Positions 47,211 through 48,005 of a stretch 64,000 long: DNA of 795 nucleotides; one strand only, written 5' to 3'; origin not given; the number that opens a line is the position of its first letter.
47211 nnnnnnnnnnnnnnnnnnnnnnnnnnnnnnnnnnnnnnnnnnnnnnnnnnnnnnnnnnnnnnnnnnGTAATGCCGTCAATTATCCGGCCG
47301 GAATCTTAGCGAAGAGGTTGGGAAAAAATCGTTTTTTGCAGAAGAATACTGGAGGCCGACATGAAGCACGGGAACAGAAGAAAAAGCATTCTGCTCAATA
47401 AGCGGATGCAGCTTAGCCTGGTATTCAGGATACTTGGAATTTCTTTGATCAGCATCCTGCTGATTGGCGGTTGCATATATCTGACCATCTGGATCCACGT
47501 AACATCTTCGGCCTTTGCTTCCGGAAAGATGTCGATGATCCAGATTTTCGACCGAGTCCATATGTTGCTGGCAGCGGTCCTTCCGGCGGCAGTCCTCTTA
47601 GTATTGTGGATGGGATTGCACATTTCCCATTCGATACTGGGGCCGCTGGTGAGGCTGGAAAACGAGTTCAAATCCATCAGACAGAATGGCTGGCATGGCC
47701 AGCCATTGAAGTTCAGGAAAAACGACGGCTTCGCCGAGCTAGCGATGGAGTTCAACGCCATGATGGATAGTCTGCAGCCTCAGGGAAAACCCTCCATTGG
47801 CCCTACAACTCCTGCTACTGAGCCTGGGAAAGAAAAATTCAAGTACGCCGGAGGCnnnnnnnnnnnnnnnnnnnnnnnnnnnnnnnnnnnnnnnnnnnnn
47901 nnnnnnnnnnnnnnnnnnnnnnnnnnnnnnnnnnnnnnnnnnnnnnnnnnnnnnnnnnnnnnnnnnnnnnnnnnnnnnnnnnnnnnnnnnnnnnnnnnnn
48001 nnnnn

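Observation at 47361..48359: In-frame fusion of a 2TM-HAMP signalling module to a type IV pilin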

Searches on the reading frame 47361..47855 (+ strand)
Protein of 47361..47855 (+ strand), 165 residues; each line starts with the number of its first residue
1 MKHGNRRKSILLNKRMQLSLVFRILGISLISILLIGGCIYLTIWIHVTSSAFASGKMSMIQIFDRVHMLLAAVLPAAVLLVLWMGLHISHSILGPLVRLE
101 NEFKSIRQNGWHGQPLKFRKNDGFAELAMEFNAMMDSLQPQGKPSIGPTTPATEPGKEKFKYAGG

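Call 25: find_related_loci(query=A2, collection=genome_contigs, flank=6000)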
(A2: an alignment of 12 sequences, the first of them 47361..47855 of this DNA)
Query A2 (165 aa) in genome_contigs; peptide patterns used: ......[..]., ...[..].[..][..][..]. (x = any residue, [..] = any of these).
29 stretches matched a pattern; 2 encode a relative of the query (tblastn E <= 1e-3); 2 distinct loci.
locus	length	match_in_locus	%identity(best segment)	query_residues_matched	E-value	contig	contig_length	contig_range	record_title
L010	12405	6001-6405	47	5-139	9e-36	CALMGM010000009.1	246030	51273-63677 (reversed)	MAG TPA_asm: uncultured bacterium isolate SRR6284162_bin.43_CONCOCT_v1.1_MAG genome assembly, contig: ERZ795126.15, whol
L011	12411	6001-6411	45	5-141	1e-36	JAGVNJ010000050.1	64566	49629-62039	MAG: Candidatus Edwardsbacteria bacterium isolate DeMMO3_1 c_000000014890, whole genome shotgun sequence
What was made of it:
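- Tried and rejected: Species-genome scan with the N-module: it returned only two loci (one named Candidatus Edwardsbacteria, one an unnamed uncultured bacterium), because the search patterns were narrow (call 25).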

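Call 36: search_protein_representatives(alignment_id=A2)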
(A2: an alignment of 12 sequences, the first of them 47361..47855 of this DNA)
Query: 12 sequences, 190 profile positions. Proteins with E-value up to 0.001 (for the whole library): 10045; up to 1e-10: 693; up to 1e-30: 1. The best 150 are listed.
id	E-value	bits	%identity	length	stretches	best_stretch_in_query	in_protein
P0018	2.9e-89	313.8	-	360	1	1-190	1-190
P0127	3.5e-28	114.5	-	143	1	1-142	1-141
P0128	3.6e-27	111.2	-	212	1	3-185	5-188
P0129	1.1e-25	106.3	-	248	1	4-187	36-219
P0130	1.2e-25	106.3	-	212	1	1-185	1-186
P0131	7.0e-25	103.8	-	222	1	2-187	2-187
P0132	5.7e-24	100.8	-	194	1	3-183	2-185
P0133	1.2e-23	99.8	-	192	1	3-182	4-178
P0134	9.2e-23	96.9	-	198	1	5-183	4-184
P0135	1.3e-22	96.3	-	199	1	2-156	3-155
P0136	2.9e-22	95.2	-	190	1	4-185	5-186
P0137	1.1e-21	93.4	-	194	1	5-186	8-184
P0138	2.1e-21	92.4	-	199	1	5-188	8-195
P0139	3.2e-21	91.8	-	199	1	3-185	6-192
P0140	3.2e-21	91.8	-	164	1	21-170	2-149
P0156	1.4e-18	83.2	-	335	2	1-153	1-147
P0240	3.6e-15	72.1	-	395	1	3-186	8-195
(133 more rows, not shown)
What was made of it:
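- The N-module profile matches 185-210-aa proteins end to end (693 at E<1e-10, call 36).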

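Call 39: find_homologous_proteins(query=A2, max_evalue=0.00001)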
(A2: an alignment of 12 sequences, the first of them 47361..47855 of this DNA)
Query A2 (12 sequences) (165 aa, profile of the alignment): 128 proteins with E <= 0.00001 among 6261 candidates; the best 120 are listed.
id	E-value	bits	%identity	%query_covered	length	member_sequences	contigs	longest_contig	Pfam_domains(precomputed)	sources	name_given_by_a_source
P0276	1.0e-85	304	44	83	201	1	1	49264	-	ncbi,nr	ncbi:prepilin-type N-terminal cleavage/methylation domain-containing protein, partial [candidate div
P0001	2.1e-62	228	100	100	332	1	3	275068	PF07963.18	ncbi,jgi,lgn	jgi:prepilin-type N-terminal cleavage/methylation domain-containing protein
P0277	1.0e-21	95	31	84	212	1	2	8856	PF00672.31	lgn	-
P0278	4.6e-20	90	41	33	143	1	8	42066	PF00672.31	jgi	jgi:HAMP domain-containing protein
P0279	3.3e-19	87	34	46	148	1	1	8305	PF00672.31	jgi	jgi:HAMP domain-containing protein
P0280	3.8e-19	87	36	42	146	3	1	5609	-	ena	-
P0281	5.3e-19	86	36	44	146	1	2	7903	PF00672.31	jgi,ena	-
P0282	1.0e-18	85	38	44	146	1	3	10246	PF00672.31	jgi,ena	-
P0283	1.1e-18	85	38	44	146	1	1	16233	PF00672.31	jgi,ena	-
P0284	1.7e-18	85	28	82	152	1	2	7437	PF00672.31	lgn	-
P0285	1.9e-18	84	25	90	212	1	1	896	-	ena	-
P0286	2.2e-18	84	36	44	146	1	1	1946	PF00672.31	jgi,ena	-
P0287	2.3e-18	84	36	44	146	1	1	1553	PF00672.31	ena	-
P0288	3.9e-18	83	38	45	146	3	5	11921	PF00672.31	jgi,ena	jgi:HAMP domain-containing protein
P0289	5.6e-18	83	38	45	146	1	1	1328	PF00672.31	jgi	-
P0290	1.2e-17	82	41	42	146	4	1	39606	PF00672.31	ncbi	-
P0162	1.8e-17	81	31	81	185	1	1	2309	PF00672.31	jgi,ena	-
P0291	2.1e-17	81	35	45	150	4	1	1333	PF00672.31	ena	-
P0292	2.9e-17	81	32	82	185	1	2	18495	PF00672.31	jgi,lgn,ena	-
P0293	7.9e-17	79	28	82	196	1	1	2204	PF00672.31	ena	-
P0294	4.0e-16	77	35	44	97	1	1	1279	PF00672.31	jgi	jgi:HAMP domain-containing protein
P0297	1.2e-15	75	31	84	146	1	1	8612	PF00672.31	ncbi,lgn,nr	ncbi:HAMP domain-containing protein [candidate division WOR-3 bacterium]|nr:HAMP domain-containing p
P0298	6.0e-15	73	37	42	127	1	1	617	PF00672.31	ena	-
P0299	1.1e-14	72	38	32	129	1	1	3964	PF00672.31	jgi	jgi:methyl-accepting chemotaxis protein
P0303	6.4e-14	70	40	42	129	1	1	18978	PF00672.31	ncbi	-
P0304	1.1e-13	69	38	44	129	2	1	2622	PF00672.31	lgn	-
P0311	2.4e-12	65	37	46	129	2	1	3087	PF00672.31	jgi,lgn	-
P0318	2.8e-11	61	27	64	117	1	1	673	PF00672.31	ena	-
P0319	3.4e-11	61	27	85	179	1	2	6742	PF00672.31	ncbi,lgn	-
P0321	4.9e-11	60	26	85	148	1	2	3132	PF00672.31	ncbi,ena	-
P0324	8.2e-11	60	26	79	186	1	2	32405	PF00672.31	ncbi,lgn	-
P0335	4.1e-10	57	22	82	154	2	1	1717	PF00672.31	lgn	-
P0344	1.7e-9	55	34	32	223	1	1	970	PF00672.31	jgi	jgi:methyl-accepting chemotaxis protein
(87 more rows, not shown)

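Call 40: find_encoding_contigs(protein=P0303, flank=6000, max_places=1)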
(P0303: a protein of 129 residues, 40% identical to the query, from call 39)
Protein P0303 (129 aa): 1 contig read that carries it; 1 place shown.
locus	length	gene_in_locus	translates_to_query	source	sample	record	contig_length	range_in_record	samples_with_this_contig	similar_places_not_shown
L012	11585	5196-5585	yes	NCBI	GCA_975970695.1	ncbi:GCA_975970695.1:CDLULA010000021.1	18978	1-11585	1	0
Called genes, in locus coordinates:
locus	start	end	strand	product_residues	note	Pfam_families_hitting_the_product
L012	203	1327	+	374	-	-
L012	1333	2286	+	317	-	-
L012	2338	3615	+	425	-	PF00004:AAA (faint), PF00072:Response_reg, PF00158:Sigma54_activat, PF14532:Sigma54_activ_2, PF07728:AAA_5, PF25601:AAA_lid_14, PF02954:HTH_8, PF20432:Xre-like-HTH (weak)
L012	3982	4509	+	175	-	PF07963:N_methyl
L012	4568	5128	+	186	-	PF07963:N_methyl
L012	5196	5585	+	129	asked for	PF00672:HAMP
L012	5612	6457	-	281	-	-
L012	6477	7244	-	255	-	PF12679:ABC2_membrane_2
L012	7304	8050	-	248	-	PF00005:ABC_tran, PF13304:AAA_21 (weak)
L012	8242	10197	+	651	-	PF13145:Rotamase_2, PF13616:Rotamase_3, PF00639:Rotamase, PF13145:Rotamase_2, PF00639:Rotamase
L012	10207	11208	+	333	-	PF01087:GalP_UDP_transf, PF01230:HIT (faint), PF16268:DUF4921, PF16285:DUF4931_N, PF02744:GalP_UDP_tr_C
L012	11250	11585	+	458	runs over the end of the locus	PF08323:Glyco_transf_5, PF13439:Glyco_transf_4, PF13579:Glyco_trans_4_4 (weak), PF00534:Glycos_transf_1, PF13692:Glyco_trans_1_4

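Call 41: find_encoding_contigs(protein=P0278, flank=6000, max_places=2)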
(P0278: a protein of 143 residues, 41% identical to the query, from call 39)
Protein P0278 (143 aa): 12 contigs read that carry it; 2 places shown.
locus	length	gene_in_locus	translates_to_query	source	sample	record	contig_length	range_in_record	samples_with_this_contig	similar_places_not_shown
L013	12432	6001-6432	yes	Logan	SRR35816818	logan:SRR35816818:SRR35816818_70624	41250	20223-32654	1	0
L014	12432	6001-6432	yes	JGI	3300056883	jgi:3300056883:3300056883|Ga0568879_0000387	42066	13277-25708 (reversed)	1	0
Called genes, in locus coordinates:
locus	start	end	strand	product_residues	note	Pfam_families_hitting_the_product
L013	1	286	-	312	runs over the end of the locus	PF00483:NTP_transferase, PF01128:IspD (weak), PF12804:NTP_transf_3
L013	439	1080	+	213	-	PF00702:Hydrolase, PF13419:HAD_2, PF13242:Hydrolase_like (weak)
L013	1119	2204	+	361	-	-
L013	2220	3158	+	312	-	-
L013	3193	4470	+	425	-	PF00004:AAA (faint), PF00072:Response_reg, PF00158:Sigma54_activat, PF14532:Sigma54_activ_2, PF07728:AAA_5, PF25601:AAA_lid_14, PF02954:HTH_8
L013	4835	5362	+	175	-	PF07963:N_methyl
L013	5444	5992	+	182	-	PF07963:N_methyl (weak)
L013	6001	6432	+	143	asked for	PF00672:HAMP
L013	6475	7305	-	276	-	-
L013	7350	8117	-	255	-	PF12679:ABC2_membrane_2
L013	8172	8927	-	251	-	PF00005:ABC_tran, PF13304:AAA_21 (weak)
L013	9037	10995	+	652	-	PF13145:Rotamase_2, PF13616:Rotamase_3 (weak), PF00639:Rotamase, PF13145:Rotamase_2, PF13616:Rotamase_3, PF00639:Rotamase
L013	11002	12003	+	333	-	PF01087:GalP_UDP_transf, PF01230:HIT (faint), PF16268:DUF4921, PF16285:DUF4931_N, PF02744:GalP_UDP_tr_C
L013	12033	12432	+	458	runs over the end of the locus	PF08323:Glyco_transf_5, PF13439:Glyco_transf_4, PF13579:Glyco_trans_4_4 (weak), PF00534:Glycos_transf_1, PF13692:Glyco_trans_1_4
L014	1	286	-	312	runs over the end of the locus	PF00483:NTP_transferase, PF01128:IspD (weak), PF12804:NTP_transf_3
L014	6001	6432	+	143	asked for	PF00672:HAMP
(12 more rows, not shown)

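Call 42: find_encoding_contigs(protein=P0290, flank=6000, max_places=1)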
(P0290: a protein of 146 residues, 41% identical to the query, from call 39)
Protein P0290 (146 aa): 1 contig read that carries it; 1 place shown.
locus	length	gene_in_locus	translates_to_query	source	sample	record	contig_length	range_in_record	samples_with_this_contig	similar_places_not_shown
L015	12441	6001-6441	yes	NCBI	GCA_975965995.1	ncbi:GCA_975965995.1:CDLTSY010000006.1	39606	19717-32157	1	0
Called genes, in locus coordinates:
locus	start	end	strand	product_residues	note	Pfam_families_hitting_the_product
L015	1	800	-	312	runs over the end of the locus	PF00483:NTP_transferase, PF01128:IspD (weak), PF02348:CTP_transf_3 (weak), PF12804:NTP_transf_3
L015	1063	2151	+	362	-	-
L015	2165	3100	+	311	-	-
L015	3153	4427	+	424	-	PF00072:Response_reg, PF00004:AAA (faint), PF00158:Sigma54_activat, PF14532:Sigma54_activ_2, PF07728:AAA_5, PF25601:AAA_lid_14, PF02954:HTH_8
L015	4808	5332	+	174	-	PF07963:N_methyl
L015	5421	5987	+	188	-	PF07963:N_methyl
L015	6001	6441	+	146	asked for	PF00672:HAMP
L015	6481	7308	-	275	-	-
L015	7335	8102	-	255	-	PF12679:ABC2_membrane_2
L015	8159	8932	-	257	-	PF00005:ABC_tran, PF13304:AAA_21 (faint)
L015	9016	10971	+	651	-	PF13145:Rotamase_2, PF00639:Rotamase (weak), PF13616:Rotamase_3, PF13145:Rotamase_2, PF00639:Rotamase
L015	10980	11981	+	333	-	PF01087:GalP_UDP_transf, PF01230:HIT (faint), PF16268:DUF4921, PF16285:DUF4931_N, PF02744:GalP_UDP_tr_C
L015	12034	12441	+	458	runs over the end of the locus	PF08323:Glyco_transf_5, PF13439:Glyco_transf_4, PF13579:Glyco_trans_4_4 (faint), PF00534:Glycos_transf_1, PF13692:Glyco_trans_1_4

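Call 48: find_related_loci(query=A5, collection=metagenome_contigs, flank=5000)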
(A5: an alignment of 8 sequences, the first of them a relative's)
Query A5 (212 aa) in metagenome_contigs; peptide patterns used: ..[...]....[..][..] (x = any residue, [..] = any of these).
600 stretches matched a pattern (row limit reached: there are more); 557 encode a relative of the query (tblastn E <= 1e-3); the best 80 are kept; 80 distinct loci.
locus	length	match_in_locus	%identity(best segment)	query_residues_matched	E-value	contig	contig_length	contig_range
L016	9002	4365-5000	100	1-212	6e-138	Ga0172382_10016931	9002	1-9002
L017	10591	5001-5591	67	3-198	1e-79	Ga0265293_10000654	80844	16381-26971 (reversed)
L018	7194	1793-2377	50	5-199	1e-61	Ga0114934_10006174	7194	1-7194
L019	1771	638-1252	45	5-209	1e-55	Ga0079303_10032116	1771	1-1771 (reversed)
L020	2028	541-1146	45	5-205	2e-54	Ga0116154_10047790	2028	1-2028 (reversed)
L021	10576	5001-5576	45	5-197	1e-53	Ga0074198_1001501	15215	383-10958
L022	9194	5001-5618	41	5-207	4e-49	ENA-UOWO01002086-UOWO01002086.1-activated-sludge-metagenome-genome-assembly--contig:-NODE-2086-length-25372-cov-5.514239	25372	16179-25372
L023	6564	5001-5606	40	5-208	3e-49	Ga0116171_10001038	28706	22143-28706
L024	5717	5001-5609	41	5-204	7e-49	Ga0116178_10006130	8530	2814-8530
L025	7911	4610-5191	42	5-198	1e-48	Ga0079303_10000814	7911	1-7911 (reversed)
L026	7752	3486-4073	44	6-200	2e-48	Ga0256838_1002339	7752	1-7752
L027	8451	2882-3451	42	5-194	5e-48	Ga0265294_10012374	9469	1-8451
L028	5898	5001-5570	42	5-194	4e-48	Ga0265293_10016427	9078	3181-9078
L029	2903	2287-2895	43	5-210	3e-48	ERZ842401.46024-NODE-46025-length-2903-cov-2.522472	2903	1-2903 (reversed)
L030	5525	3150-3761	38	5-210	4e-48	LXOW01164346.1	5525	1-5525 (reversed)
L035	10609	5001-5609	39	5-207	1e-46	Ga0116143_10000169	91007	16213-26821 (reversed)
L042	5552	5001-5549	39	5-187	2e-43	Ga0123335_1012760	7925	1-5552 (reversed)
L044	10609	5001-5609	35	5-207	7e-38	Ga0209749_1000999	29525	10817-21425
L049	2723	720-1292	35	1-188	3e-35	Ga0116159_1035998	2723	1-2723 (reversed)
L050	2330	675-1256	32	4-194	2e-32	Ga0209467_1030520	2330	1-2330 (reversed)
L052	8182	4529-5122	35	1-195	6e-32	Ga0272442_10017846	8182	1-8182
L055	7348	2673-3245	35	2-193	1e-30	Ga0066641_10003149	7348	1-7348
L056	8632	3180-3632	38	3-151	3e-30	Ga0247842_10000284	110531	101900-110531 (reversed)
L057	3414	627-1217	31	1-194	3e-30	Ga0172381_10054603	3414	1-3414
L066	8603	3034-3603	31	1-186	2e-28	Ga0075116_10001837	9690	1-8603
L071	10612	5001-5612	32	1-201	3e-28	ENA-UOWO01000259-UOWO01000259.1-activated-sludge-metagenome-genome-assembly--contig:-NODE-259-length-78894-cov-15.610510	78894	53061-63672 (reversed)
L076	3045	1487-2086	32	3-200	1e-27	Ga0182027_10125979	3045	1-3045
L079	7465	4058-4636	29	6-195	6e-27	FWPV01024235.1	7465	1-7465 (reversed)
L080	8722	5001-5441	35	1-145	1e-26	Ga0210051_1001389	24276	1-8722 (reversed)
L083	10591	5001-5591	32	2-199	3e-25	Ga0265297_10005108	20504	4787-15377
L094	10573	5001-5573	31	2-193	2e-23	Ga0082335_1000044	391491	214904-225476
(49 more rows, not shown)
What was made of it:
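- Tried and rejected: It was repeated with 8 sequences (call 48).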

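Call 51: search_protein_families(library=pfam, proteins=[L035:4585-4971:+, L076:493-1455:+, L042:3593-4519:+, L044:1240-1848:+, L035:2032-2814:+, L066:3681-4814:+, L022:8031-8858:+, L055:809-1234:+, L056:622-1353:+, L080:6926-7915:+], max_evalue=0.001)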
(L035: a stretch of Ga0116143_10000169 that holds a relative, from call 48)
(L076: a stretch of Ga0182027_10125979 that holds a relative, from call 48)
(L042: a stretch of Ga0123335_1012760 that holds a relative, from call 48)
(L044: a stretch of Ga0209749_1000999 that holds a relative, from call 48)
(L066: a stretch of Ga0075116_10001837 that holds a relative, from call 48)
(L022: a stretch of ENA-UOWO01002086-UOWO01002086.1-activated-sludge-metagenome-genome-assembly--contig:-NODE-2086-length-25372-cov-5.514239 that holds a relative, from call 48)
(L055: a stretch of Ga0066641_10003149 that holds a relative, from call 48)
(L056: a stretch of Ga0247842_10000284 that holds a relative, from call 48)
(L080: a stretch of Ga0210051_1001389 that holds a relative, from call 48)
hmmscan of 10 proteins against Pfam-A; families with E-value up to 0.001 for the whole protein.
L035:4585-4971:+ (129 aa): 0 families

L076:493-1455:+ (321 aa): 5 families
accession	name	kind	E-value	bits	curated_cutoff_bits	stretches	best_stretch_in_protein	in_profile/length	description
PF00595.29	PDZ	-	2.3e-16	60.4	23.2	2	237-313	8-81/81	PDZ domain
PF13180.12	PDZ_2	-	2.6e-13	50.5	27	2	247-315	3-70/80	PDZ domain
PF17820.7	PDZ_6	-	1e-11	44.8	27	1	174-226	2-52/54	PDZ domain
PF11874.13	DUF3394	-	0.00022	21.4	28.2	0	122-197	76-148/181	Domain of unknown function (DUF3394)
PF07719.23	TPR_2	-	0.00093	19.6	27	0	71-100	4-33/34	Tetratricopeptide repeat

L042:3593-4519:+ (309 aa): 2 families
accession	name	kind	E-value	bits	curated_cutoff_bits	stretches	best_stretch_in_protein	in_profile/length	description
PF00849.27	PseudoU_synth_2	-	1.1e-35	123.5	26.8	1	91-244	2-151/152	RNA pseudouridylate synthase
PF01479.30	S4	-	1.4e-08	34.8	22.8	1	16-62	1-48/48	S4 domain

L044:1240-1848:+ (203 aa): 1 family
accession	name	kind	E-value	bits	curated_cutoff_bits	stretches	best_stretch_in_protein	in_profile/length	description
PF01252.23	Peptidase_A8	-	6.3e-38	130.6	25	1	46-182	2-141/142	Signal peptidase (SPase) II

L035:2032-2814:+ (261 aa): 1 family
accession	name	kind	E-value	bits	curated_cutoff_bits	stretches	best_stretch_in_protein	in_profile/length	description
PF01790.23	LGT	-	5.7e-57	193.2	24.9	1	3-236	1-237/240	Prolipoprotein diacylglyceryl transferase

L066:3681-4814:+ (378 aa): 5 families
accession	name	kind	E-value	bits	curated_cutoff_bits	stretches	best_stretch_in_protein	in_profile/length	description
PF00534.26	Glycos_transf_1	-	1.3e-31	109.9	26.4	1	189-353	3-170/172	Glycosyl transferases group 1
PF13692.12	Glyco_trans_1_4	-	1.6e-27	96.9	27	1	202-341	2-142/142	Glycosyl transferases group 1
PF13439.12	Glyco_transf_4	-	3.6e-20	73.1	28.5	1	13-176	2-166/170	Glycosyltransferase Family 4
PF13579.12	Glyco_trans_4_4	-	1.4e-15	58.4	29.7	1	13-175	1-158/158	Glycosyl transferase 4-like domain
PF13477.12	Glyco_trans_4_2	-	3.5e-11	43.9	23.4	1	17-151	11-139/139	Glycosyl transferase 4-like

L022:8031-8858:+ (276 aa): 0 families

L055:809-1234:+ (142 aa): 2 families
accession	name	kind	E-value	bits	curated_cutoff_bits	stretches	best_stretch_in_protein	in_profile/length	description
PF13456.12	RVT_3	-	5e-22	78.6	21.6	1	9-130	2-123/123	Reverse transcriptase-like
PF00075.30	RNase_H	-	1.4e-13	51.7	25.8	1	3-84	2-77/141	RNase H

L056:622-1353:+ (244 aa): 2 families
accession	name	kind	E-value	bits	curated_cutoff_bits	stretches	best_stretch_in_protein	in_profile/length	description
PF02591.20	Zn_ribbon_9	-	1.1e-10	41.8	29.1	1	203-235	1-33/33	C4-type zinc ribbon domain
PF24481.2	CT398_CC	-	1.8e-05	25.1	27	1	16-190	1-178/180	CT398-like coiled coil hairpin domain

L080:6926-7915:+ (330 aa): 1 family
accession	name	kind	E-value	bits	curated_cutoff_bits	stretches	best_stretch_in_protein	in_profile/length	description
PF00953.26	Glycos_transf_4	-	1.3e-33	116.7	27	1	72-217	3-158/160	Glycosyl transferase family 4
